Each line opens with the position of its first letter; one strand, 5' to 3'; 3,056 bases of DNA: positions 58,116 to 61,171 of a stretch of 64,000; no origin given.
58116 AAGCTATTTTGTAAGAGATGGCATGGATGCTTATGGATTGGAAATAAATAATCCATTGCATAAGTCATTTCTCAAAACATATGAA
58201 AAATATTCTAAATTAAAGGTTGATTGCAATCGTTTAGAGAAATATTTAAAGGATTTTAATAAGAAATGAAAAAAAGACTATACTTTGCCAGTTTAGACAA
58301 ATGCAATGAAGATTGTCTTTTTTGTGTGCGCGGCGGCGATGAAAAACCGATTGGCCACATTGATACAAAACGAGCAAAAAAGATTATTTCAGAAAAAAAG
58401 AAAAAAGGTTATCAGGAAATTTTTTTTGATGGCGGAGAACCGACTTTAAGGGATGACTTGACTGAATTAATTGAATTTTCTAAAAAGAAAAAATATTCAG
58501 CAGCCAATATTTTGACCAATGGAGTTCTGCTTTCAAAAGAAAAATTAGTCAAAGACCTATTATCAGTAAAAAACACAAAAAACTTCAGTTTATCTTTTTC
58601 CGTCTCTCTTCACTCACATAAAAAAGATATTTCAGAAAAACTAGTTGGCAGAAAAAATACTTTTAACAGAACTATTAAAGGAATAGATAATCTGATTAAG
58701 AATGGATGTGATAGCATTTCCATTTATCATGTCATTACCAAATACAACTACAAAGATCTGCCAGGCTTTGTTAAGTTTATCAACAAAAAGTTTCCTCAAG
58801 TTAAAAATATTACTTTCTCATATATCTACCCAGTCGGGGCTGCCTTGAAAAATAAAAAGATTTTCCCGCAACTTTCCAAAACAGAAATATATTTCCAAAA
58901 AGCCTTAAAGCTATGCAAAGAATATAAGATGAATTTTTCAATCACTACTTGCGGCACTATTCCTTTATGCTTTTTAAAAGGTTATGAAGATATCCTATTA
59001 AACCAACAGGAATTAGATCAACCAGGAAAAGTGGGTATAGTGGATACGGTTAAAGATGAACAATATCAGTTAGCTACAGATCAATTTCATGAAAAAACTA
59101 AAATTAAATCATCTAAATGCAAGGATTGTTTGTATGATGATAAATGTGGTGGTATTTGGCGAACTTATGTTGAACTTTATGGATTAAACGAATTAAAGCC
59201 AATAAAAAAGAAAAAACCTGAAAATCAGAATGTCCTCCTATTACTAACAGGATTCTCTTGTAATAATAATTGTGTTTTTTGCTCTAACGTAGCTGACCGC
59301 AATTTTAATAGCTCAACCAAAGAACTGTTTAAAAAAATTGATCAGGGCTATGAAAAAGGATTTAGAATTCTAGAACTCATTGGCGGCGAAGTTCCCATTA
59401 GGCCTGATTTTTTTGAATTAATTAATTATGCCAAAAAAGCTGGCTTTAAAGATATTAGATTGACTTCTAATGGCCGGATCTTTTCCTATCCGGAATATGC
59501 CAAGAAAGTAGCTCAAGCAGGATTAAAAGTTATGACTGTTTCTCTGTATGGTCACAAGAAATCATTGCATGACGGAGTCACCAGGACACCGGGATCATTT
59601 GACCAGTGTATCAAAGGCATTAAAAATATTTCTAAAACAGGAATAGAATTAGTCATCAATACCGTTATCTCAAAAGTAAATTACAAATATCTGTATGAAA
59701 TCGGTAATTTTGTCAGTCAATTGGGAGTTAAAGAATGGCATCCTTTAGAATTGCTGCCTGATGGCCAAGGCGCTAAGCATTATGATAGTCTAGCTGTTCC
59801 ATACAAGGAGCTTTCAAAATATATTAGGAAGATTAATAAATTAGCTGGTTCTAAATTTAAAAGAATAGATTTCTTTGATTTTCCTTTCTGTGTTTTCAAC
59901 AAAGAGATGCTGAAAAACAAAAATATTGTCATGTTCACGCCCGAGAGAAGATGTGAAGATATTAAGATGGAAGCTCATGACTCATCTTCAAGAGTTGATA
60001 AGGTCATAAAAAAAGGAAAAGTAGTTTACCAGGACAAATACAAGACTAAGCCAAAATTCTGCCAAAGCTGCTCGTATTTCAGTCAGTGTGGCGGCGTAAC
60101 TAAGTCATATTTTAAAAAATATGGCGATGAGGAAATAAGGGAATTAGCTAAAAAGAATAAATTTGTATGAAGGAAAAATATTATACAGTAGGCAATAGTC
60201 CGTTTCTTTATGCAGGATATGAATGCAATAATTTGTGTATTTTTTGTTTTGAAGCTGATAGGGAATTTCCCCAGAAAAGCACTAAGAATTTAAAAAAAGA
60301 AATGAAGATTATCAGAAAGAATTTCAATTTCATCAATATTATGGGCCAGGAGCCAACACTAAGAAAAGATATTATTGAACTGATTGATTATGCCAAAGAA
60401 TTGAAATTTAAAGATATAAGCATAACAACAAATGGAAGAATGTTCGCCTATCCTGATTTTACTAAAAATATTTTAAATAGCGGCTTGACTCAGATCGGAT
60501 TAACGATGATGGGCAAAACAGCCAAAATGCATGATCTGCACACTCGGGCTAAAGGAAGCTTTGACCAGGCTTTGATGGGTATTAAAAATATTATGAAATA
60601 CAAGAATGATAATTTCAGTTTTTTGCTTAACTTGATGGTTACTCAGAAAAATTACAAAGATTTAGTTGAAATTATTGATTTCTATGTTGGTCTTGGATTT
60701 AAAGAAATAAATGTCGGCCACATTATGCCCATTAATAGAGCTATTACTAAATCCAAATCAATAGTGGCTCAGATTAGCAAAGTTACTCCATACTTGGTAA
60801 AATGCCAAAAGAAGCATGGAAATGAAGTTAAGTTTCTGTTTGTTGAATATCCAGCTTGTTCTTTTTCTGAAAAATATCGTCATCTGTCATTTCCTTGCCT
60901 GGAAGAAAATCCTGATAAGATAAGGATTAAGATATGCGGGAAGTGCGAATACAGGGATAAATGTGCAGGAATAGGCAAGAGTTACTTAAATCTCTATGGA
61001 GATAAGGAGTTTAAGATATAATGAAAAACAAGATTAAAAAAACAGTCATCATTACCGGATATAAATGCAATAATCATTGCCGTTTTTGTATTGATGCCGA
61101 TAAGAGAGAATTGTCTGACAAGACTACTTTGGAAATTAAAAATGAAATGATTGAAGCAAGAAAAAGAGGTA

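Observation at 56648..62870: Tandem array of six paralogous twitch-type radical SAM domains, one ORF a fused didomain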

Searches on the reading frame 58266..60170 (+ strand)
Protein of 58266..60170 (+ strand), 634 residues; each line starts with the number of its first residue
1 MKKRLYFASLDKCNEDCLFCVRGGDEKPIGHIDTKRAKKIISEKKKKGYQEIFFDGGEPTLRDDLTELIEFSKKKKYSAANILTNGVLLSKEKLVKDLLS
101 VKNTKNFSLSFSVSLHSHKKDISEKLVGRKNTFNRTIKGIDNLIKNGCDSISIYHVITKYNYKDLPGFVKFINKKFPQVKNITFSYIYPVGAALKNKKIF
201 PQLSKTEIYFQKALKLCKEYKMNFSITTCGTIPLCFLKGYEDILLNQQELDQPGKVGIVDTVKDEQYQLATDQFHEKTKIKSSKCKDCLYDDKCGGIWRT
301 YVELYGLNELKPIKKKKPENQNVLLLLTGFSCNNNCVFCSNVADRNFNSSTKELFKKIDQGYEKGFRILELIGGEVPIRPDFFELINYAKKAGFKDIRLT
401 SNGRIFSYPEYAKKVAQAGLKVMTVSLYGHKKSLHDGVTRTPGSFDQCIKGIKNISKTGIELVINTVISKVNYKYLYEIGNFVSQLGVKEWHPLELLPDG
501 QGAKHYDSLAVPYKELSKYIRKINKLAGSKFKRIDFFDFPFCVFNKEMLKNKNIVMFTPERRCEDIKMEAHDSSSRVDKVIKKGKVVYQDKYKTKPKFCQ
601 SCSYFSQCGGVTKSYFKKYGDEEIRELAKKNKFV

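Call 4: search_protein_families(library=pfam, proteins=[window:58266-60170:+], max_evalue=0.01)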
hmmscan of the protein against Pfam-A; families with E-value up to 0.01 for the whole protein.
window:58266-60170:+ (634 aa): 2 families
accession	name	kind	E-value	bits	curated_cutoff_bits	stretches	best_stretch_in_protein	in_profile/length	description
PF04055.27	Radical_SAM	-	1.1e-40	140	29.5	2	11-172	5-166/166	Radical SAM superfamily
PF13353.11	Fer4_12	-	1.8e-08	35.2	22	1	11-131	13-133/137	4Fe-4S single cluster domain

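Call 5: search_protein_families(library=ncbifam, proteins=[window:58266-60170:+], max_evalue=0.01)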
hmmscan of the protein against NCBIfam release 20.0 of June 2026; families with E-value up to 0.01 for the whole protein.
window:58266-60170:+ (634 aa): 56 families (the best 25 are shown)
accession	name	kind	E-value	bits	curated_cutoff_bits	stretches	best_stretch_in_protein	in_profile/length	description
NF038332.1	rSAM_rare_HxsC4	exception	1.1e-76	258.2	500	2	319-624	11-332/335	radical SAM protein HxsC4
TIGR03977.1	rSAM_pair_HxsC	equivalog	2.2e-63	213.9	267.9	2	11-237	33-253/292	His-Xaa-Ser system radical SAM maturase HxsC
TIGR04055.1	rSAM_NirJ2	equivalog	2.1e-49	168.8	500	2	330-508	8-186/326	putative heme d1 biosynthesis radical SAM protein NirJ2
TIGR02668.1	moaA_archaeal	equivalog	2.5e-47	161.3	325.25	2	331-524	19-214/303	GTP 3',8-cyclase MoaA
TIGR04545.1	rSAM_ahbD_hemeb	equivalog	6.1e-43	147.5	500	2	330-508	8-187/339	heme b synthase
NF001199.0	PRK00164.2-1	equivalog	3.2e-39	134.9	231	2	11-175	20-178/308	GTP 3',8-cyclase MoaA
TIGR04053.2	TIGR04053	equivalog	1.4e-38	133.1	395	2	349-551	41-241/366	TIGR04053 family radical SAM/SPASM domain-containing protein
NF045574.1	sacti_mat_StsB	exception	6.5e-38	130.7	625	2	313-490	88-263/466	StsB family radical SAM/SPASM domain sactipeptide maturase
TIGR04054.1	rSAM_NirJ1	equivalog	6.8e-36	123.7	650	2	9-186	42-209/387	putative heme d1 biosynthesis radical SAM protein NirJ1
TIGR04347.1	pseudo_SAM_Halo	equivalog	1.3e-35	123.4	525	2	11-174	46-201/390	TIGR04347 family pseudo-SAM/SPASM protein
TIGR04546.1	rSAM_ahbC_deAc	equivalog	3.6e-35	121.5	650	2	11-184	47-210/390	12,18-didecarboxysiroheme deacetylase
TIGR02666.1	moaA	equivalog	5.1e-35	121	284.05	2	332-522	20-218/336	GTP 3',8-cyclase MoaA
NF045646.2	rSAM_Se_TrsS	equivalog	1e-33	116.6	490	2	11-191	94-270/441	radical SAM (seleno)protein TrsS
TIGR03962.1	mycofact_rSAM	equivalog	6.2e-33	114.4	265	2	329-511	19-200/339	mycofactocin radical SAM maturase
TIGR04317.1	W_rSAM_matur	equivalog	1.8e-31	109.6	380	2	3-218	4-215/349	tungsten cofactor oxidoreductase radical SAM maturase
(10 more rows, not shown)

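Call 59: find_homologous_proteins(query=window:58266-60170:+, max_evalue=1e-20)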
Query window:58266-60170:+ (634 aa): 185 proteins with E <= 1e-20 among 8000 candidates; the best 120 are listed.
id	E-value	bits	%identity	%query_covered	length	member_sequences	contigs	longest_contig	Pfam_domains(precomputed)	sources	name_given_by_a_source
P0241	0.0e+0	1324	100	92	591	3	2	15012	PF04055.28,PF13353.12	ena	-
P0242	0.0e+0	1094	72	100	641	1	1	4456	PF04055.28,PF13353.12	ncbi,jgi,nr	ncbi:MAG: radical SAM protein [Parcubacteria group bacterium]|nr:radical SAM protein [Parcubacteria 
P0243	0.0e+0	1066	70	100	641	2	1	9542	PF04055.28,PF13353.12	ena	-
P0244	0.0e+0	1065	71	100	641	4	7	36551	PF04055.28,PF13353.12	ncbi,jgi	-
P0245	0.0e+0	1026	70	100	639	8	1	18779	PF04055.28,PF13353.12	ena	-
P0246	0.0e+0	1023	69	100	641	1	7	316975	PF04055.28,PF13353.12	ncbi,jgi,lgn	jgi:MoaA/NifB/PqqE/SkfB family radical SAM enzyme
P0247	0.0e+0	1019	69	100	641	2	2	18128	PF04055.28,PF13353.12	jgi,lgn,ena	-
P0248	0.0e+0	1017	68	100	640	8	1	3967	PF04055.28,PF13353.12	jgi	-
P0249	1.2e-296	1004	66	100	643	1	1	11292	PF04055.28,PF13353.12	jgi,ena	-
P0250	2.3e-292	989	66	100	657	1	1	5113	PF04055.28,PF13353.12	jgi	jgi:MoaA/NifB/PqqE/SkfB family radical SAM enzyme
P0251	5.8e-291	985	67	99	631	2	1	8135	PF04055.28,PF13353.12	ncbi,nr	ncbi:radical SAM protein [Patescibacteria group bacterium]|nr:radical SAM protein [Patescibacteria g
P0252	2.2e-290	983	67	100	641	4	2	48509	PF04055.28,PF13353.12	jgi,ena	-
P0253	2.0e-286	970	67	99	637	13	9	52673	PF04055.28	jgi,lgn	-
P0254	4.9e-284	962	66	99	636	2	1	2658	PF04055.28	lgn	-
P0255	7.4e-283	958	64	100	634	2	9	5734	PF04055.28,PF13353.12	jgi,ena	-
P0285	2.2e-134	468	48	49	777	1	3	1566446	PF04055.28,PF13353.12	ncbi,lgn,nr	ncbi:MAG: radical SAM protein [Candidatus Omnitrophica bacterium]|nr:radical SAM protein [Candidatus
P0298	1.9e-122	428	40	49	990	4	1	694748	PF04055.28,PF13353.12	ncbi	ncbi:MAG: radical SAM protein [Candidatus Nealsonbacteria bacterium]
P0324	8.9e-69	251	30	74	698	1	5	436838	PF04055.28,PF13353.12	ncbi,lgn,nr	ncbi:radical SAM protein [Candidatus Woesearchaeota archaeon]|nr:radical SAM protein [Candidatus Woe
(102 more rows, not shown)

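Call 64: find_encoding_contigs(protein=P0298, flank=10000, max_places=1)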
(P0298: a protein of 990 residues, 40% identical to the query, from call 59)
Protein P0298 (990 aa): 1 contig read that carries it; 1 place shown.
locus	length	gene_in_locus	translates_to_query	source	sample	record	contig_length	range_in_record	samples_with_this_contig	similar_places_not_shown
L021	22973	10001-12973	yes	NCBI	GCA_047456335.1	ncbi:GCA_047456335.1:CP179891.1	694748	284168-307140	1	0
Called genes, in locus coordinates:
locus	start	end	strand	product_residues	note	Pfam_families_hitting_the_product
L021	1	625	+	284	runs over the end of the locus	PF06750:A24_N_bact, PF01478:Peptidase_A24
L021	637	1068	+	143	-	PF27806:HxsD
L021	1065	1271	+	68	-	-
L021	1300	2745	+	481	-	PF13186:SPASM (faint), PF13353:Fer4_12, PF04055:Radical_SAM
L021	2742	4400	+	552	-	-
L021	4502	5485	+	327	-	PF04055:Radical_SAM, PF13353:Fer4_12 (weak)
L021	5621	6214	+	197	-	-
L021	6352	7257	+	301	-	PF04055:Radical_SAM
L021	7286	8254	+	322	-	PF04055:Radical_SAM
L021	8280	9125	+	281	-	PF04055:Radical_SAM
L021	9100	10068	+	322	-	-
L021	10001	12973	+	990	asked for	PF04055:Radical_SAM, PF13353:Fer4_12 (weak), PF04055:Radical_SAM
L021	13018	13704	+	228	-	PF00535:Glycos_transf_2, PF10111:Glyco_tranf_2_2, PF13641:Glyco_tranf_2_3 (weak)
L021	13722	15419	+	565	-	PF13231:PMT_2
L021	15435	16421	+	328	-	PF04055:Radical_SAM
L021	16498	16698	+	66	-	-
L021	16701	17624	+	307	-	PF04055:Radical_SAM, PF13353:Fer4_12 (weak)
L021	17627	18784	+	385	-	PF01478:Peptidase_A24 (weak)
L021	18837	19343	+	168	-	-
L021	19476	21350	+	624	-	PF27237:AF_1625_C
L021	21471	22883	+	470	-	PF13287:Fn3_assoc, PF13290:CHB_HEX_C_1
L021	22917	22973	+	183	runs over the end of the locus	-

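Call 70: predict_structure(alignment_id=A3)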
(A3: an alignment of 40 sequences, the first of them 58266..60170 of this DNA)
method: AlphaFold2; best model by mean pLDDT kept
length: 634 residues; sequences in the alignment: 40
mean_pLDDT: 91.9   pTM: 0.55
mean pLDDT of the five models: 91.9, 90.7, 90.2, 89.8, 87.8
residues with pLDDT >= 90: 461; 70-90: 159; 50-70: 11; < 50: 3
segments of 3 or more residues with pLDDT < 50: 317-319
pLDDT, mean of each block of 10 residues (from residue 1): 88 93 84 95 95 93 96 97 97 97 93 98 96 98 96 97 98 97 95 94 94 96 88 85 87 88 76 87 87 90 92 62 87 89 78 95 89 94 97 94 97 96 98 96 97 97 97 97 97 93 89 95 93 96 93 91 86 80 82 92 89 93 94 90
secondary structure, 60 per line:
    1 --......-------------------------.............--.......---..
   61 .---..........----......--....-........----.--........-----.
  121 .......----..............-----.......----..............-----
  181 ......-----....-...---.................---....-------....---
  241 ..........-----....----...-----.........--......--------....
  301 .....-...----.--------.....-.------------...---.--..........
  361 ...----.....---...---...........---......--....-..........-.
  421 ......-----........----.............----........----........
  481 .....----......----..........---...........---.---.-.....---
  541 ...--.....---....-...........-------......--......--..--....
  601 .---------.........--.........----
elements in order: E3-8 H34-46 E49-55 H65-74 E79-84 H87-90 H92-99 E107-114 H120-127 H132-145 E151-157 H162-175 E181-186 H192-195 H203-219 E223-226 H234-237 H241-250 E256-259 E264-266 H272-278 H283-287 H299-305 E323-327 H351-363 E368-372 H382-392 E396-401 H404-407 H409-418 E420-426 H432-439 H444-456 E461-468 H473-485 E490-495 H500-509 H513-523 E533-537 H546-550 E554-557 H559-565 E566-569 E577-582 E585-590 H597-601 H613-619 H622-630

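Call 72: search_protein_families(library=padloc, proteins=[window:58266-60170:+], max_evalue=0.001)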
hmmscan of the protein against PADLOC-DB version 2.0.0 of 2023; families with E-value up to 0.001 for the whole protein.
window:58266-60170:+ (634 aa): 3 families
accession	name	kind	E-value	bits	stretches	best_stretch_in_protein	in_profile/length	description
PDLC02904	pVip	-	1.1e-34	118.2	2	10-173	10-163/262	Viperins associated with kinases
PDLC02903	pVip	-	2.1e-30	104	2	331-523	9-193/257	Viperins not associated with kinases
PDLC02905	pVip-kinase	-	5.4e-16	56.9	2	7-180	186-358/474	Viperin-kinase fusion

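Call 76: find_encoding_contigs(protein=P0324, flank=10000, max_places=1)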
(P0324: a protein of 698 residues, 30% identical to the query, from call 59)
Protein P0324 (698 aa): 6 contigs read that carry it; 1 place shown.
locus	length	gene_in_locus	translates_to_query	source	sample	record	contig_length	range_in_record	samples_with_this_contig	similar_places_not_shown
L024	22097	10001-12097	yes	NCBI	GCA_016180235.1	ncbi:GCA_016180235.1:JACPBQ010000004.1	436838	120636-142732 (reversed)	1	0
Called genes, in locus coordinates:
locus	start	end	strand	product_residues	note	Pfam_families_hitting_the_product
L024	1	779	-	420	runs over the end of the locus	-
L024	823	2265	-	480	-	-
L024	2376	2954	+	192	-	-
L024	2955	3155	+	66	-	-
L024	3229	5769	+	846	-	PF14269:Arylsulfotran_2, PF00884:Sulfatase, PF16347:SGSH_C (weak)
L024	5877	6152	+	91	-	-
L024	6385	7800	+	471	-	PF02366:PMT (weak), PF13231:PMT_2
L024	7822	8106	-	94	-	-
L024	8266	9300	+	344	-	PF07995:GSDH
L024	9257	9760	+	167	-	PF07995:GSDH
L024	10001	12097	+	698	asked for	PF04055:Radical_SAM, PF13353:Fer4_12 (faint), PF04055:Radical_SAM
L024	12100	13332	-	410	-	-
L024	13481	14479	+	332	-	-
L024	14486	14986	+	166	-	-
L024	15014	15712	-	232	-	-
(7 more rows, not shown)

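Call 77: find_encoding_contigs(protein=P0285, flank=10000, max_places=1)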
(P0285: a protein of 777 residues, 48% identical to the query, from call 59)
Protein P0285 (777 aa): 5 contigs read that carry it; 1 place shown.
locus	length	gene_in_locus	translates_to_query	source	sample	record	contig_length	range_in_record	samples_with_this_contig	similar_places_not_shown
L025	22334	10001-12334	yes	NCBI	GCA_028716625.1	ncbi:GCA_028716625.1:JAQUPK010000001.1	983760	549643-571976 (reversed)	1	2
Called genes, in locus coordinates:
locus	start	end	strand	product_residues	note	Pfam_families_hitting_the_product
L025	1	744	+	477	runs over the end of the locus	-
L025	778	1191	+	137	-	PF27806:HxsD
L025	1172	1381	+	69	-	-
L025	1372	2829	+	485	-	PF13353:Fer4_12 (weak), PF04055:Radical_SAM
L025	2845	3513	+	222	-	-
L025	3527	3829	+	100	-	-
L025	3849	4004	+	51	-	-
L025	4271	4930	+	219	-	-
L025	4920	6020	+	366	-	PF04055:Radical_SAM, PF13353:Fer4_12 (weak)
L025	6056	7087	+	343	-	PF04055:Radical_SAM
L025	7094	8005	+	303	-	PF04055:Radical_SAM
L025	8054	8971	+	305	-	PF04055:Radical_SAM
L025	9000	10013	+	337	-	PF04055:Radical_SAM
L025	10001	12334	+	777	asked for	PF04055:Radical_SAM, PF13353:Fer4_12 (faint), PF04055:Radical_SAM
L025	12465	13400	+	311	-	PF04055:Radical_SAM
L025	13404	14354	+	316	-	PF01478:Peptidase_A24 (weak)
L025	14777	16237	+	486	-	-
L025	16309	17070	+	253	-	-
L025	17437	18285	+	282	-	-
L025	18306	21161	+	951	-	PF13620:CarboxypepD_reg (faint), PF13715:CarbopepD_reg_2 (faint), PF17210:SdrD_B (weak)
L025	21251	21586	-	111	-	-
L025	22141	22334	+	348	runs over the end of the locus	PF00154:RecA_N, PF08423:Rad51, PF27531:MT3502_N (faint), PF21096:RecA_C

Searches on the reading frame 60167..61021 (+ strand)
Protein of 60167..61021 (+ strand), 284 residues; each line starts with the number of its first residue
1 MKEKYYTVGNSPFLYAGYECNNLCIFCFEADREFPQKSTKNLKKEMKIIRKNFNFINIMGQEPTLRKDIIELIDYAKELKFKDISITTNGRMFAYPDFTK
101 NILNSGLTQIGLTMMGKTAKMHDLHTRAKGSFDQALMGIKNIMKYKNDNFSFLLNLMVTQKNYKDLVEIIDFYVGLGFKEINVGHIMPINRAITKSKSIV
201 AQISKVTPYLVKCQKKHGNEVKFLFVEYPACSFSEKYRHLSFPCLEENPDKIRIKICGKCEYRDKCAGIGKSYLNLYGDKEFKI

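Call 4: search_protein_families(library=pfam, proteins=[window:60167-61021:+], max_evalue=0.01)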
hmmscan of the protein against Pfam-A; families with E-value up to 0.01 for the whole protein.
window:60167-61021:+ (284 aa): 2 families
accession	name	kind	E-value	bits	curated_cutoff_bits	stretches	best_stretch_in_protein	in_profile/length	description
PF04055.27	Radical_SAM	-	3.2e-17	63.6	29.5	1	19-172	6-165/166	Radical SAM superfamily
PF02811.25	PHP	-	0.00066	20.5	26.4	1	69-172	17-94/164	PHP domain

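Call 5: search_protein_families(library=ncbifam, proteins=[window:60167-61021:+], max_evalue=0.01)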
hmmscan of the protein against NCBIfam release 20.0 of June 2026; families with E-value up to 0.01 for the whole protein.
window:60167-61021:+ (284 aa): 39 families (the best 25 are shown)
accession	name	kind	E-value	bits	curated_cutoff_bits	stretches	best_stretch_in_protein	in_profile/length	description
NF038332.1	rSAM_rare_HxsC4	exception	7.1e-35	120.7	500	1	16-232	20-243/335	radical SAM protein HxsC4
TIGR03977.1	rSAM_pair_HxsC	equivalog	1.2e-30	106.5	267.9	1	10-269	25-288/292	His-Xaa-Ser system radical SAM maturase HxsC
TIGR04545.1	rSAM_ahbD_hemeb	equivalog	4e-21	75.8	500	1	19-200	9-189/339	heme b synthase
TIGR04055.1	rSAM_NirJ2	equivalog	9.3e-19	68.1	500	1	19-222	9-212/326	putative heme d1 biosynthesis radical SAM protein NirJ2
TIGR02668.1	moaA_archaeal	equivalog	3e-18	65.9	325.25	1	19-215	19-215/303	GTP 3',8-cyclase MoaA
NF001199.0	PRK00164.2-1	equivalog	5.5e-18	65.2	231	1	19-173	21-175/308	GTP 3',8-cyclase MoaA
NF050035.1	rSAM_WgK_link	exception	5.8e-18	65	650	1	19-226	18-223/367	radical SAM/SPASM peptide maturase WgkB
TIGR04053.2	TIGR04053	equivalog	3.6e-17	62.6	395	1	32-222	36-222/366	TIGR04053 family radical SAM/SPASM domain-containing protein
TIGR04054.1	rSAM_NirJ1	equivalog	4.3e-16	58.5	650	1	19-173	45-197/387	putative heme d1 biosynthesis radical SAM protein NirJ1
NF045646.2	rSAM_Se_TrsS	equivalog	1.1e-15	57.2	490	1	19-238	95-321/441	radical SAM (seleno)protein TrsS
NF045702.1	rSAM_GDGT_ether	equivalog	9e-15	54.2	450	1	20-173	96-253/486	tetraether lipid synthase Tes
TIGR04051.1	rSAM_NirJ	equivalog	9.9e-15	54.3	515.45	1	20-192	12-182/354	heme d1 biosynthesis radical SAM protein NirJ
TIGR04317.1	W_rSAM_matur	equivalog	2.3e-14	53.3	380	1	19-229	13-226/349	tungsten cofactor oxidoreductase radical SAM maturase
TIGR03962.1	mycofact_rSAM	equivalog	4.8e-14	52.3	265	1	17-174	19-174/339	mycofactocin radical SAM maturase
TIGR04347.1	pseudo_SAM_Halo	equivalog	6.4e-14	52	525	1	19-185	47-211/390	TIGR04347 family pseudo-SAM/SPASM protein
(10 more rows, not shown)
